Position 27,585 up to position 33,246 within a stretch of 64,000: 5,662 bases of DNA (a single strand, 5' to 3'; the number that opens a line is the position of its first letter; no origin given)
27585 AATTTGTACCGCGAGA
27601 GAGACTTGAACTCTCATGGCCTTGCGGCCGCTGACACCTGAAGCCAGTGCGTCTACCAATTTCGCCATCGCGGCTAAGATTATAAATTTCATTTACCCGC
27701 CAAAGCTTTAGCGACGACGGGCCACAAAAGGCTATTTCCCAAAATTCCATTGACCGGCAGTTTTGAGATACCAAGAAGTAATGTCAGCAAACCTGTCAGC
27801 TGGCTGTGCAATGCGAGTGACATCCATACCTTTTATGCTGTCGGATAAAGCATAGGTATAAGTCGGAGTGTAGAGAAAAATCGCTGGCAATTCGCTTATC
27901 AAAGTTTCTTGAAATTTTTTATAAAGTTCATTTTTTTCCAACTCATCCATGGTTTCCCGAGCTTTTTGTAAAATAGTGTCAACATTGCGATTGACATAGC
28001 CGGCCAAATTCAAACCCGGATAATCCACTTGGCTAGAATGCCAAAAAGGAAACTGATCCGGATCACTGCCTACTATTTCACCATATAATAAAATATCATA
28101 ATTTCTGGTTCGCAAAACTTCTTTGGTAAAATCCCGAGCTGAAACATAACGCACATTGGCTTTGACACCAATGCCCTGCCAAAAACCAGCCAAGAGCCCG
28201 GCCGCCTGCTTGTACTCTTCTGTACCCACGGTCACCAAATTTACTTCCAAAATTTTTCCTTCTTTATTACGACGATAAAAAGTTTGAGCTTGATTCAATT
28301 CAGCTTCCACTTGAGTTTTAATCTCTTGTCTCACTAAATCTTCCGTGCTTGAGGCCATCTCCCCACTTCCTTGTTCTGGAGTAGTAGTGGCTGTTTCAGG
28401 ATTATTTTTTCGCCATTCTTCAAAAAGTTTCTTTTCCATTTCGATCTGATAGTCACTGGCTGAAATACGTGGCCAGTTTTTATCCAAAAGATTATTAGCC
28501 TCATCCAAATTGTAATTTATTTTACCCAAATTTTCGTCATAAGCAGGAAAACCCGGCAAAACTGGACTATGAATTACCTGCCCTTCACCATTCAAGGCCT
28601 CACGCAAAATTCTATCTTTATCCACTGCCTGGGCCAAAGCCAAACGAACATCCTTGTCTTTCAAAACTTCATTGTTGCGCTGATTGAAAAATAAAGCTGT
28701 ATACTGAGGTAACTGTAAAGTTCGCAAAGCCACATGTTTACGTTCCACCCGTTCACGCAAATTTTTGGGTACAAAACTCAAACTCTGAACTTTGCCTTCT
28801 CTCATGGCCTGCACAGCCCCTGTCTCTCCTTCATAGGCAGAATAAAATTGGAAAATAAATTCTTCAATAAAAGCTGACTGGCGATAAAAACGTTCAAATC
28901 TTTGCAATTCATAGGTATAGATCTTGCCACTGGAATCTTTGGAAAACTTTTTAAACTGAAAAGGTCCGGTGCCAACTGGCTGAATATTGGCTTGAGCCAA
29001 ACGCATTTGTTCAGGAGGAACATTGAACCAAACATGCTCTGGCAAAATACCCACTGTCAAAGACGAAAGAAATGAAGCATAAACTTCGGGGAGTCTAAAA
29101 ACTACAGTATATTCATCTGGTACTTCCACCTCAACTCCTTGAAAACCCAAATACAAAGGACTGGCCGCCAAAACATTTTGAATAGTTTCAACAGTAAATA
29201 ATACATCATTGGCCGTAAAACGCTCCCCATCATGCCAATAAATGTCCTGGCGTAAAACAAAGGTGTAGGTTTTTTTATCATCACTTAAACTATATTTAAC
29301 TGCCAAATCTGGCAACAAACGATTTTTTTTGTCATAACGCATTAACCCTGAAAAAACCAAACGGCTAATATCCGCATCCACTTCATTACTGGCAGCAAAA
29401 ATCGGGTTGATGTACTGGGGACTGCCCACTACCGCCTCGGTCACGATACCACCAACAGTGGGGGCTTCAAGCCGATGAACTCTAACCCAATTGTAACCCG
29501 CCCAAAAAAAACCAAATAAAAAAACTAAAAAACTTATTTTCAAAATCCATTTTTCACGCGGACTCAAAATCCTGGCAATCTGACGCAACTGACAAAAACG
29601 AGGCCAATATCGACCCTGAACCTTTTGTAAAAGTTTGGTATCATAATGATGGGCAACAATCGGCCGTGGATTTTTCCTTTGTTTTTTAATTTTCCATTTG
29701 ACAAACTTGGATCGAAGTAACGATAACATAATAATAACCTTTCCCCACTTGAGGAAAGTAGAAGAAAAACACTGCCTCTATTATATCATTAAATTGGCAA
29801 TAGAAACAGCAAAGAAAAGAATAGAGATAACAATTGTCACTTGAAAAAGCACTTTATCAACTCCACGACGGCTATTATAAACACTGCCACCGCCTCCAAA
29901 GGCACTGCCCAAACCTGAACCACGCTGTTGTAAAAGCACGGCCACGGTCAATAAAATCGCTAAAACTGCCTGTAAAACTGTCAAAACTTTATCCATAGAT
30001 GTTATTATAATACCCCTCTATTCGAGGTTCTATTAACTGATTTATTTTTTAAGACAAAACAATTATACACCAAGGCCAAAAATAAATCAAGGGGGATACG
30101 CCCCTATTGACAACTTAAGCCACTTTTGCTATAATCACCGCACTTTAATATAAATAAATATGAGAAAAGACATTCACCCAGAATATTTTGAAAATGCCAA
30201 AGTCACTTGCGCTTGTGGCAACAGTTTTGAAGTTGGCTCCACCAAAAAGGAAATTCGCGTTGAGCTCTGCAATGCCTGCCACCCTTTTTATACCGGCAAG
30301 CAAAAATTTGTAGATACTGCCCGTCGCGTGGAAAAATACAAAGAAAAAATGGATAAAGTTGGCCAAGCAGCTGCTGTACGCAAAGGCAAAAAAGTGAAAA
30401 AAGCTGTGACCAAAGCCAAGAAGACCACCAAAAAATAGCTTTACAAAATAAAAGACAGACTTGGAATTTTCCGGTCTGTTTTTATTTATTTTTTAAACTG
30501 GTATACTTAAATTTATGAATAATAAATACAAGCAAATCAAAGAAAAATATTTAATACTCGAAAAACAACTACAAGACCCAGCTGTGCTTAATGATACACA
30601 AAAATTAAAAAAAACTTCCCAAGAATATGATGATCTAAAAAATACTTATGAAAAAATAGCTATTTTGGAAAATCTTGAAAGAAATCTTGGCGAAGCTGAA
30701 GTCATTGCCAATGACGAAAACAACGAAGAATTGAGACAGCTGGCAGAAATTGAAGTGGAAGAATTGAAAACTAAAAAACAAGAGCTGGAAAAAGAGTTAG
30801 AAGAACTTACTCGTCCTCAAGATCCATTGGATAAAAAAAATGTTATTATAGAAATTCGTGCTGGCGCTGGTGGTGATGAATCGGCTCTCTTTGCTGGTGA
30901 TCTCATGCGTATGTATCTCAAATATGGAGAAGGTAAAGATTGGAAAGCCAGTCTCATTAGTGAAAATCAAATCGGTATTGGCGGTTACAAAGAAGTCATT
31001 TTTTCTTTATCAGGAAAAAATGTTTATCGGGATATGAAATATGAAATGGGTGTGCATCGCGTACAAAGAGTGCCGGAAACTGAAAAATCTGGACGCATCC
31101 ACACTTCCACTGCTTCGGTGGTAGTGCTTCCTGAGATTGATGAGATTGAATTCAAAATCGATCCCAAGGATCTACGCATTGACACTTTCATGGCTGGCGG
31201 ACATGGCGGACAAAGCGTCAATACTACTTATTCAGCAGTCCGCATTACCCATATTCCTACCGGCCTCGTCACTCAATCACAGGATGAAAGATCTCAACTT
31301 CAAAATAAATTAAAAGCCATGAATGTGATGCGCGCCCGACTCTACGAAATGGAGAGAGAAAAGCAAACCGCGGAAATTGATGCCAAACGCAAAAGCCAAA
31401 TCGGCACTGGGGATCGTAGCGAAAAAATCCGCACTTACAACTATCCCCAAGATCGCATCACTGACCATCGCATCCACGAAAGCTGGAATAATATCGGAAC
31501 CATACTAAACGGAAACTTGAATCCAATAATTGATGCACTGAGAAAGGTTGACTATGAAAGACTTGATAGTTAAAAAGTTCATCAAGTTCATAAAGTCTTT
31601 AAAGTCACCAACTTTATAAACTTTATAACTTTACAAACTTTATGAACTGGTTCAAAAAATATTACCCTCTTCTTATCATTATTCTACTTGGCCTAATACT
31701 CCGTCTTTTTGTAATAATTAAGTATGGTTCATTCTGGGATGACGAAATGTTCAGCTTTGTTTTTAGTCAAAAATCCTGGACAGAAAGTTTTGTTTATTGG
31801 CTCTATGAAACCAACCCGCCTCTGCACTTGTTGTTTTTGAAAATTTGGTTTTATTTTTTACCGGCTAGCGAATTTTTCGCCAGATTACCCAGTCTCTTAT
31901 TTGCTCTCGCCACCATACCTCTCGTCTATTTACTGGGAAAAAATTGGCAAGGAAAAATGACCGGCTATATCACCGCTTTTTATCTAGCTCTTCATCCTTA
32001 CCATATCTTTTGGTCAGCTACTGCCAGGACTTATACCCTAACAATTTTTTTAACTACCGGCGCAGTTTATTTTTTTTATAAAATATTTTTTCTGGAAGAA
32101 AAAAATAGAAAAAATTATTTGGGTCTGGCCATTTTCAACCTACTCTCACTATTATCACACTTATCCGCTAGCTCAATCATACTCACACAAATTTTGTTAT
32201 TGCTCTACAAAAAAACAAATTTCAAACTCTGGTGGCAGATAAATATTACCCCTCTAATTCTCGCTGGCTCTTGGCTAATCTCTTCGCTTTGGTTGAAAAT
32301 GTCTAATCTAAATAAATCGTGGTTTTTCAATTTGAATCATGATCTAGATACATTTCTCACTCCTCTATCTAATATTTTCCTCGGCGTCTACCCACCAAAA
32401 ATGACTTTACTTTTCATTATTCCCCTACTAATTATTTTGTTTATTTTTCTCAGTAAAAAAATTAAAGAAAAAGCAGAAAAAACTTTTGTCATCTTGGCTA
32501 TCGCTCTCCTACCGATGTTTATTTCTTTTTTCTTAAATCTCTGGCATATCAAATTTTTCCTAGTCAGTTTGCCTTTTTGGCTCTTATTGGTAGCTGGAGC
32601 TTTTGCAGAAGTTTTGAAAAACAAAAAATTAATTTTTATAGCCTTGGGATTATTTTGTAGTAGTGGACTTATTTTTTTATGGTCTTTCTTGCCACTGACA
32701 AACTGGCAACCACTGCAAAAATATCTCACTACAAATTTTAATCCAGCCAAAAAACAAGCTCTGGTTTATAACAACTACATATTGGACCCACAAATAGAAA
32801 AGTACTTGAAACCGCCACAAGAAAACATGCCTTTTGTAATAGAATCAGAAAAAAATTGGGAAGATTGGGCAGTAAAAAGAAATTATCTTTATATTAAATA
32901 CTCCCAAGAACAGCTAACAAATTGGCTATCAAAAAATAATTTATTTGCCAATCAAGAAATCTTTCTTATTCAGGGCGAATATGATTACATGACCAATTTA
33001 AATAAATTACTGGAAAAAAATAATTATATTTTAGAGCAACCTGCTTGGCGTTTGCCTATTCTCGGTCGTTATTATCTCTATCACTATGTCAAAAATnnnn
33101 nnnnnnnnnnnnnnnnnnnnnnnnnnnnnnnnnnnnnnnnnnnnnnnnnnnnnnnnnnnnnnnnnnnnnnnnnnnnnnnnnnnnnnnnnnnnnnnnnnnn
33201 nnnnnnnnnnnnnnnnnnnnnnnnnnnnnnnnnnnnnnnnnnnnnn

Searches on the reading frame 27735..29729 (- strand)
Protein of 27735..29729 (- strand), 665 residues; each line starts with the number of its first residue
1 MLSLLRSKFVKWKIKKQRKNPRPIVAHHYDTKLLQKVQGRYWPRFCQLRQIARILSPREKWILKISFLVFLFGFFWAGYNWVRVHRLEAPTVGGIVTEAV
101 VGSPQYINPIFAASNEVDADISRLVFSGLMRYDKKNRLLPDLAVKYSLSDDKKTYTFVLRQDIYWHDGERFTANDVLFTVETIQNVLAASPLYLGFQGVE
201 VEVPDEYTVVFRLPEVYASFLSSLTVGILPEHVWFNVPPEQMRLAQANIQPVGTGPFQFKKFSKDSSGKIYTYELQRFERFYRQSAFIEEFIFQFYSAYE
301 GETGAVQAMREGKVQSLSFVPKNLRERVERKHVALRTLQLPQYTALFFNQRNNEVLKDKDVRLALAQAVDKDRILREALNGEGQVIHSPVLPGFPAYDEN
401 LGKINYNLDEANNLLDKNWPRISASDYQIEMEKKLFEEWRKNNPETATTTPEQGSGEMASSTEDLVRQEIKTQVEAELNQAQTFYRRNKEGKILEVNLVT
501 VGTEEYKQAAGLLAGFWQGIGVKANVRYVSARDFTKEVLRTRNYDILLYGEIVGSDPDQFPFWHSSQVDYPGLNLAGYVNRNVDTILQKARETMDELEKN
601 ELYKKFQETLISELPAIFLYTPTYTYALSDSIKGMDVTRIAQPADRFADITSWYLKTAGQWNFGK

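Call 65: search_protein_families(library=pfam, proteins=[window:27735-29729:-], max_evalue=0.001)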
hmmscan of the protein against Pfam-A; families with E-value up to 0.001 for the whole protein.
window:27735-29729:- (665 aa): 1 family
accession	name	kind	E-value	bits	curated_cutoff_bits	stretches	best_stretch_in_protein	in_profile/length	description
PF00496.27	SBP_bac_5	-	6.8e-59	200.3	32.4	1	139-563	3-358/368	Bacterial extracellular solute-binding proteins, family 5 Middle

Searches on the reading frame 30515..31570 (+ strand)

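Call 68: search_protein_families(library=pfam, proteins=[window:30515-31570:+], max_evalue=0.001)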
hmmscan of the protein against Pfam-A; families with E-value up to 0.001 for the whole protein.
window:30515-31570:+ (352 aa): 2 families
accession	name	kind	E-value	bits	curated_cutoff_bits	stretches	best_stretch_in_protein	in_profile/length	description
PF03462.23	PCRF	-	2.6e-66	223.6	24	1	9-202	2-194/194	PCRF domain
PF00472.26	RF-1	-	2e-41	141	35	1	209-319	1-116/116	RF-1 domain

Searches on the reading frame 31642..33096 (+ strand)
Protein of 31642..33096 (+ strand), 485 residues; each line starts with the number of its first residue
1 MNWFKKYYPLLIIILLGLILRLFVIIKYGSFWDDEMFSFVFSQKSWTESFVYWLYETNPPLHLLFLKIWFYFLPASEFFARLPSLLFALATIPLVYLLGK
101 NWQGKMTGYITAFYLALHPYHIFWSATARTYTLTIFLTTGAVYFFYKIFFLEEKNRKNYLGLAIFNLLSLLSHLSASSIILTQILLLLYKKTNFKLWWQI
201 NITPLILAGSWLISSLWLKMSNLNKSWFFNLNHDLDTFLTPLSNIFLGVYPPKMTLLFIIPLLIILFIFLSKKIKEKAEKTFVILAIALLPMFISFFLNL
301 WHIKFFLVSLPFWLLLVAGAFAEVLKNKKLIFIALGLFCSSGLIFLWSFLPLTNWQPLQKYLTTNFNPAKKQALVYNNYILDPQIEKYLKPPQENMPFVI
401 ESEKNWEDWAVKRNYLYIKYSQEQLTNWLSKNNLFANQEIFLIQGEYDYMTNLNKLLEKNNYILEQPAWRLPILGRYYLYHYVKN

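Call 65: search_protein_families(library=pfam, proteins=[window:31642-33096:+], max_evalue=0.001)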
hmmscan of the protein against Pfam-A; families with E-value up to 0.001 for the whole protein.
window:31642-33096:+ (485 aa): 1 family
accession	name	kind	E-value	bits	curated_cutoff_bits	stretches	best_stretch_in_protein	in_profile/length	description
PF13231.12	PMT_2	-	3.3e-08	34.3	26.1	1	58-205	2-145/160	Dolichyl-phosphate-mannose-protein mannosyltransferase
